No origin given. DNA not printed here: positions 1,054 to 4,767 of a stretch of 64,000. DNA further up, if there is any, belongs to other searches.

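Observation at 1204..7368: Pair of giant acidic surface proteins with a shared C-terminal module and a juxtamembrane C2H2 zinc finger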

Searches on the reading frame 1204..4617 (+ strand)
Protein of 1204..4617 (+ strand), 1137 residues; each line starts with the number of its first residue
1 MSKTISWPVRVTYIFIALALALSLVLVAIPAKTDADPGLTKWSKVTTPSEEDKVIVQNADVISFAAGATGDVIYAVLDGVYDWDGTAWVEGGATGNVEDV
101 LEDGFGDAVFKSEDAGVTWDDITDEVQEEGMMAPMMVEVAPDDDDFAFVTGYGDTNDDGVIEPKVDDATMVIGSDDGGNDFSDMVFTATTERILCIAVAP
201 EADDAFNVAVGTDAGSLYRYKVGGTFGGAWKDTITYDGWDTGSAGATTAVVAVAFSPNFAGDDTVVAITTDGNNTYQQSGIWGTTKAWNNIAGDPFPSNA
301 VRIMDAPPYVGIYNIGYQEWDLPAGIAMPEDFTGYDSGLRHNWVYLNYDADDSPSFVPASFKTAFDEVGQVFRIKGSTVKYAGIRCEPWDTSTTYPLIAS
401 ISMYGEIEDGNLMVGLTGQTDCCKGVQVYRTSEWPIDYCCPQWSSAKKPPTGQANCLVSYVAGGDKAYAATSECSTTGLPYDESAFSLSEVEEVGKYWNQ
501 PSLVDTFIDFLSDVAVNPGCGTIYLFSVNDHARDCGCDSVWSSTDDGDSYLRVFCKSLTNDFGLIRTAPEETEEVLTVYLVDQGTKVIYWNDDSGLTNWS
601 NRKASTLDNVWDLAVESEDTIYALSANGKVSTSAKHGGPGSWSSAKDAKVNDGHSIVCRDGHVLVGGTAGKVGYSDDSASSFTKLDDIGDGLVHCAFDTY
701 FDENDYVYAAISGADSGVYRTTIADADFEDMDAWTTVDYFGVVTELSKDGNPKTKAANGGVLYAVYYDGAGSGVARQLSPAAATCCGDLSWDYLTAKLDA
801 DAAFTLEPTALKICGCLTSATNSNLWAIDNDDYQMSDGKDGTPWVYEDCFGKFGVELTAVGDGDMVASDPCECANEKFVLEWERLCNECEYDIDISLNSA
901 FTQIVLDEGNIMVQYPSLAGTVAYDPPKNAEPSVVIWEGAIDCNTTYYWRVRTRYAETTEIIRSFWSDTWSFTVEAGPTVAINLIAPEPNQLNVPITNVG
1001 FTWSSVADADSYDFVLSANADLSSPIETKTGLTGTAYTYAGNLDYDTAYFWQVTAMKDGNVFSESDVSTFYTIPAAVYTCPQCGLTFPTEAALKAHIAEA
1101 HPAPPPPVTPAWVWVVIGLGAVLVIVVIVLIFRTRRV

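Call 3: search_protein_families(library=pfam, proteins=[window:1204-4617:+], max_evalue=1)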
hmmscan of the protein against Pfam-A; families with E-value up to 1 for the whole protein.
window:1204-4617:+ (1137 aa): 8 families
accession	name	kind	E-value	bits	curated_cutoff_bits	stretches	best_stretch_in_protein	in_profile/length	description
PF00096.32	zf-C2H2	-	0.00055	20.7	25.2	1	1078-1101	1-23/23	Zinc finger, C2H2 type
PF13894.12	zf-C2H2_4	-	0.0025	18.8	27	1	1078-1101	1-24/24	C2H2-type zinc finger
PF15902.12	Sortilin-Vps10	-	0.0039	16.5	33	1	94-125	364-395/446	Sortilin, neurotensin receptor 3,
PF13912.12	zf-C2H2_6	-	0.0065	16.9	25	1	1077-1102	1-25/27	C2H2-type zinc finger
PF18830.6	LPD16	-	0.21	11.8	27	0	703-733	10-39/82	Large polyvalent protein-associated domain 16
PF12171.14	zf-C2H2_jaz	-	0.29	11.8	22.6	1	1078-1097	2-21/27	Zinc-finger double-stranded RNA-binding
PF16234.10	DUF4892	-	0.29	11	28.8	1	532-590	93-149/183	Domain of unknown function (DUF4892)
PF25788.1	Ig_Rha78A_N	-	0.41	11.4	27.4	0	1038-1072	65-101/105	Rha78A-like, N-terminal immunoglobulin domain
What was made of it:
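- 1321..3813 (+): P1 ectodomain: tandem beta-propellers (aa ~40-870, about 54 strands), Cys-rich. Weak Sortilin-Vps10 Pfam hit (call 3).
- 4435..4506 (+): C2H2 zinc finger (aa 1078-1101: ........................), predicted to be extracytoplasmic. Pfam zf-C2H2 E 5.5e-4, zf-C2H2_4 and zf-C2H2_6 (call 3).
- On C2H2 zinc finger (Pfam PF00096 / PF13894 / PF13912): P1 scores 20.7 bits against a cut-off of 25.2 (E 5.5e-4) (call 3).
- On BNR/Asp-box - Sortilin-Vps10 - GH74 beta-propellers: P1: Sortilin-Vps10 16.5 bits against a cut-off of 33 (call 3).
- Checked: It hits Pfam zf-C2H2 at E 5.5e-4 (call 3).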

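Call 4: search_protein_families(library=ncbifam, proteins=[window:1204-4617:+], max_evalue=1)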
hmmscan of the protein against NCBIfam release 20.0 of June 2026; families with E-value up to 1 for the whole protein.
window:1204-4617:+ (1137 aa): 2 families
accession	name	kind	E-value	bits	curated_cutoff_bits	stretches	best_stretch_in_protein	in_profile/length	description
TIGR03300.1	assembly_YfgL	equivalog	0.041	12.5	285.2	1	617-672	64-117/377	outer membrane protein assembly factor BamB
NF041738.1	GG_III-CTERM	domain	0.97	9.4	22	0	1114-1134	1-22/28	GGIII-like transmembrane region-containing protein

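Call 8: find_homologous_proteins(query=window:1204-4617:+)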
Query window:1204-4617:+ (1137 aa): 78 proteins with E <= 0.001 among 8000 candidates.
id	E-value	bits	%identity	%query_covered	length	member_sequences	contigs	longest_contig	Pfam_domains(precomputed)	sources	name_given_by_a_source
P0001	0.0e+0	2638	100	100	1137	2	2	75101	-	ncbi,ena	-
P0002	0.0e+0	2256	88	100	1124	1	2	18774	-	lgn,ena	-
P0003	0.0e+0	1496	62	100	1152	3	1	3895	-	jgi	-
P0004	0.0e+0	1488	62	100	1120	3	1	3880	-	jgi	-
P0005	0.0e+0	1487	63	100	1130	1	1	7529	-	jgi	-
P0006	0.0e+0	1461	61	99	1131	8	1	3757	-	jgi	jgi:hypothetical protein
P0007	0.0e+0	1439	60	97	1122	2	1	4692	-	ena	-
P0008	0.0e+0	1403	59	100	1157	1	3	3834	-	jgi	-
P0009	0.0e+0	1392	59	100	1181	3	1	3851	-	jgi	-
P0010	0.0e+0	1277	57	100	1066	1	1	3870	-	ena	-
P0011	0.0e+0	1169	57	88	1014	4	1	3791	-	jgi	jgi:hypothetical protein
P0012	0.0e+0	1136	53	100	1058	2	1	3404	-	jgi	-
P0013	0.0e+0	1107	52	100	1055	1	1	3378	-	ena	-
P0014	0.0e+0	1090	62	71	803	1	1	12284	-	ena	-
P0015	0.0e+0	1089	51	100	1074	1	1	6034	-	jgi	-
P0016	0.0e+0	1075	52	100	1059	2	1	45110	-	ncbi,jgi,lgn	-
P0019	0.0e+0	1045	49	100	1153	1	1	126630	-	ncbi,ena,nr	ncbi:MAG: C2H2-type zinc finger protein [Dehalococcoidia bacterium]|nr:C2H2-type zinc finger protein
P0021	5.3e-288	977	48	100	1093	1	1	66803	-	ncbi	-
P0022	1.7e-282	958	47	100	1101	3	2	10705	-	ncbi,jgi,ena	-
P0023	8.9e-277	939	48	100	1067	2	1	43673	PF15902.13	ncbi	-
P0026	3.5e-271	921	46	100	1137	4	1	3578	-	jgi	-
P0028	1.7e-259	882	46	97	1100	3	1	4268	-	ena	-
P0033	2.0e-235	802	43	100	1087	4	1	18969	-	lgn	-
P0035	1.4e-227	776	42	100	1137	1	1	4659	-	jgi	-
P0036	1.7e-220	753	42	100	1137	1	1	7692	-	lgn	-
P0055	1.1e-179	618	38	100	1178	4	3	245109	-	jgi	-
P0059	4.1e-177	609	39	100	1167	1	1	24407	-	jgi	jgi:hypothetical protein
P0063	2.6e-160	554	37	100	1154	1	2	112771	-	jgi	-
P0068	3.1e-56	209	27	97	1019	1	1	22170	PF15902.13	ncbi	-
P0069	3.6e-46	176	27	96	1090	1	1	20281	-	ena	-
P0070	3.3e-44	169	27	98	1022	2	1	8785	PF15902.13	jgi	-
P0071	8.7e-40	155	28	83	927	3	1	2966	PF14870.13,PF15902.13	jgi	jgi:hypothetical protein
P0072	5.2e-33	132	27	89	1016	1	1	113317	-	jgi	jgi:hypothetical protein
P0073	1.6e-29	120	26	95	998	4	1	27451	PF25852.1,PF25788.3,PF15902.13,PF16656.12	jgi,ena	-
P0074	2.3e-27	113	27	77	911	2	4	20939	PF15902.13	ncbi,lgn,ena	-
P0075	3.3e-26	110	28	67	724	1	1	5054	PF25852.1,PF02012.27,PF15902.13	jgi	-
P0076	1.4e-14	71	28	26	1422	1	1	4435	PF15902.13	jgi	jgi:hypothetical protein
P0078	1.4e-5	41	33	16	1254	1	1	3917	PF00041.28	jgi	jgi:hypothetical protein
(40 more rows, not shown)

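Call 21: find_encoding_contigs(protein=P0019, flank=10000, max_places=2)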
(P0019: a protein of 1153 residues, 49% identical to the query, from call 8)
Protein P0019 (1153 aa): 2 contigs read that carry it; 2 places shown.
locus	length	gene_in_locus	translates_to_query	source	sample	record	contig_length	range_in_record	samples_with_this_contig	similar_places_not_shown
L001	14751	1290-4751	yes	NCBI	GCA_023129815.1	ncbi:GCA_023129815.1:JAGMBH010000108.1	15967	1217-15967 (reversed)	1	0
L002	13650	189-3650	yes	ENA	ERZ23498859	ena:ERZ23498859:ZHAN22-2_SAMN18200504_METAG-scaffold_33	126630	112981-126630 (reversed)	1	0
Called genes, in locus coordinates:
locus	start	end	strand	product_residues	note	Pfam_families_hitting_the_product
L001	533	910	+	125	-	-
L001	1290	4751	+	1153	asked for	-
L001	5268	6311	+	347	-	PF17963:Big_9 (weak), PF18911:PKD_4 (weak), PF00801:PKD (weak), PF17963:Big_9, PF18911:PKD_4 (weak), PF22352:K319L-like_PKD (weak)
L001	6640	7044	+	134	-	PF05168:HEPN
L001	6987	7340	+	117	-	PF22600:MTPAP-like_central (weak), PF01909:NTP_transf_2, PF18765:Polbeta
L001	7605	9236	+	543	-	PF01833:TIG (faint)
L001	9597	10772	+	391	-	PF00091:Tubulin, PF21011:CetZ_C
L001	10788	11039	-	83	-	PF07927:HicA_toxin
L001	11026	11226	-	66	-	-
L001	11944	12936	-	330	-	PF01384:PHO4, PF09339:HTH_IclR (faint)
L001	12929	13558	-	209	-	PF01865:PhoU_div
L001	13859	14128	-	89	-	PF05016:ParE_toxin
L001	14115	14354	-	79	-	-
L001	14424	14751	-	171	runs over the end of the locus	PF01871:AMMECR1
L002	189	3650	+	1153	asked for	-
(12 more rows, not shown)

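Call 22: find_encoding_contigs(protein=P0055, flank=10000, max_places=1)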
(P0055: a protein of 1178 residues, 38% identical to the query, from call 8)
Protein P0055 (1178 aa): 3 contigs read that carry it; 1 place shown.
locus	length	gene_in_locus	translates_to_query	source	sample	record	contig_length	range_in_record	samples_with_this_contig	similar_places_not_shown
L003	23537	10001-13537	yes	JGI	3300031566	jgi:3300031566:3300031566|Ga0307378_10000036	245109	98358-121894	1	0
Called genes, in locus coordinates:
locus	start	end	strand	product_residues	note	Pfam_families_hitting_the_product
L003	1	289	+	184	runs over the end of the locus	PF20362:DUF6657 (weak)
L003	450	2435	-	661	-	-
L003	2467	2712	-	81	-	-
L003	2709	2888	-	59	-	-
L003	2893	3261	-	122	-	-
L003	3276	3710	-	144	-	-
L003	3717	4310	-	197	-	-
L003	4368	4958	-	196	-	PF24175:SU10_adaptor (weak)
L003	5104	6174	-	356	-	PF05065:Phage_capsid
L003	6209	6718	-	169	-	-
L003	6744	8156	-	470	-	PF05133:SPP1_portal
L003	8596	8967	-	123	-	PF08281:Sigma70_r4_2 (weak), PF13384:HTH_23, PF13518:HTH_28 (weak)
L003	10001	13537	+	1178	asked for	-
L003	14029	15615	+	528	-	-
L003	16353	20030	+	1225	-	-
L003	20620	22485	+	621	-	PF19190:BACON_2, PF07705:CARDB (weak)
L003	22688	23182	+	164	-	-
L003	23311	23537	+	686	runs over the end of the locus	-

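Call 23: find_encoding_contigs(protein=P0063, flank=10000, max_places=1)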
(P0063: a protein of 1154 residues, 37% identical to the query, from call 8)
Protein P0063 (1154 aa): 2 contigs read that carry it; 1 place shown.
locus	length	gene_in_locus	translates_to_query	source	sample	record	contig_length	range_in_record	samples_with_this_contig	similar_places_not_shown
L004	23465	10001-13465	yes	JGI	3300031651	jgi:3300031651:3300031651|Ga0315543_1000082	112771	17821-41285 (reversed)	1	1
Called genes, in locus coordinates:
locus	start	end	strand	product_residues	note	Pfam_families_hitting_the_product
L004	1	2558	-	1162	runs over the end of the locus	-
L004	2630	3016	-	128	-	PF23140:Gp80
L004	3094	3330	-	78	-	-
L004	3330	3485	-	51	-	-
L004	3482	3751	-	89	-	-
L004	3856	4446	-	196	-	-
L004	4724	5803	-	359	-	PF05065:Phage_capsid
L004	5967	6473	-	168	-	-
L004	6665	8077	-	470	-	PF05133:SPP1_portal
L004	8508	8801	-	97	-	PF13551:HTH_29 (weak), PF13384:HTH_23, PF13518:HTH_28 (weak)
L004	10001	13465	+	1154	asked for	-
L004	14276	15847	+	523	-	PF01833:TIG (faint), PF01835:MG2 (faint)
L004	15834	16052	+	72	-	-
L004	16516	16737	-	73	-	-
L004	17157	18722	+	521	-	PF01833:TIG (faint), PF19077:Big_13 (faint)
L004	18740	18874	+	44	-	-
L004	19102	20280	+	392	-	PF00091:Tubulin, PF21011:CetZ_C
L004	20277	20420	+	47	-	-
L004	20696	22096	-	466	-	-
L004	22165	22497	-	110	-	PF01541:GIY-YIG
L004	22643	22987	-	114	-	-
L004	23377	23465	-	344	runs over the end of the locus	PF01384:PHO4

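Call 24: find_encoding_contigs(protein=P0072, flank=10000, max_places=1)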
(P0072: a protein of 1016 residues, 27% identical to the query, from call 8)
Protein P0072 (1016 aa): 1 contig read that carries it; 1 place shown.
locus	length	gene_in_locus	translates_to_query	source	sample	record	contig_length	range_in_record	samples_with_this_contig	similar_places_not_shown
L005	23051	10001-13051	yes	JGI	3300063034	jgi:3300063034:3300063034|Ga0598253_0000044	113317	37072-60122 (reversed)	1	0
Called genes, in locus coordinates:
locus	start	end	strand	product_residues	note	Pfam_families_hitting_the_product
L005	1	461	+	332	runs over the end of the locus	PF02504:FA_synthesis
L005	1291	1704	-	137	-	-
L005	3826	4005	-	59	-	-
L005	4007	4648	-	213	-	PF09335:VTT_dom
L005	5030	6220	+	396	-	PF00270:DEAD, PF04851:ResIII, PF00271:Helicase_C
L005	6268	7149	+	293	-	PF03547:Mem_trans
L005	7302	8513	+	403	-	PF07690:MFS_1, PF12832:MFS_1_like (weak), PF06779:MFS_4, PF00083:Sugar_tr, PF07690:MFS_1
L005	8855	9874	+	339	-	PF01497:Peripla_BP_2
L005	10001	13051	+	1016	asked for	-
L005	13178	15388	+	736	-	PF05345:He_PIG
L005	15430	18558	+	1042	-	PF15902:Sortilin-Vps10 (faint)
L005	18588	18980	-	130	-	PF00072:Response_reg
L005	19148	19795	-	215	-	PF00072:Response_reg, PF00196:GerE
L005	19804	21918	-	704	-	PF08269:dCache_2 (faint), PF00672:HAMP, PF01590:GAF, PF13185:GAF_2, PF13492:GAF_3, PF07730:HisKA_3, PF13581:HATPase_c_2 (faint), PF02518:HATPase_c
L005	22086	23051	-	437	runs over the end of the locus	PF00587:tRNA-synt_2b, PF03129:HGTP_anticodon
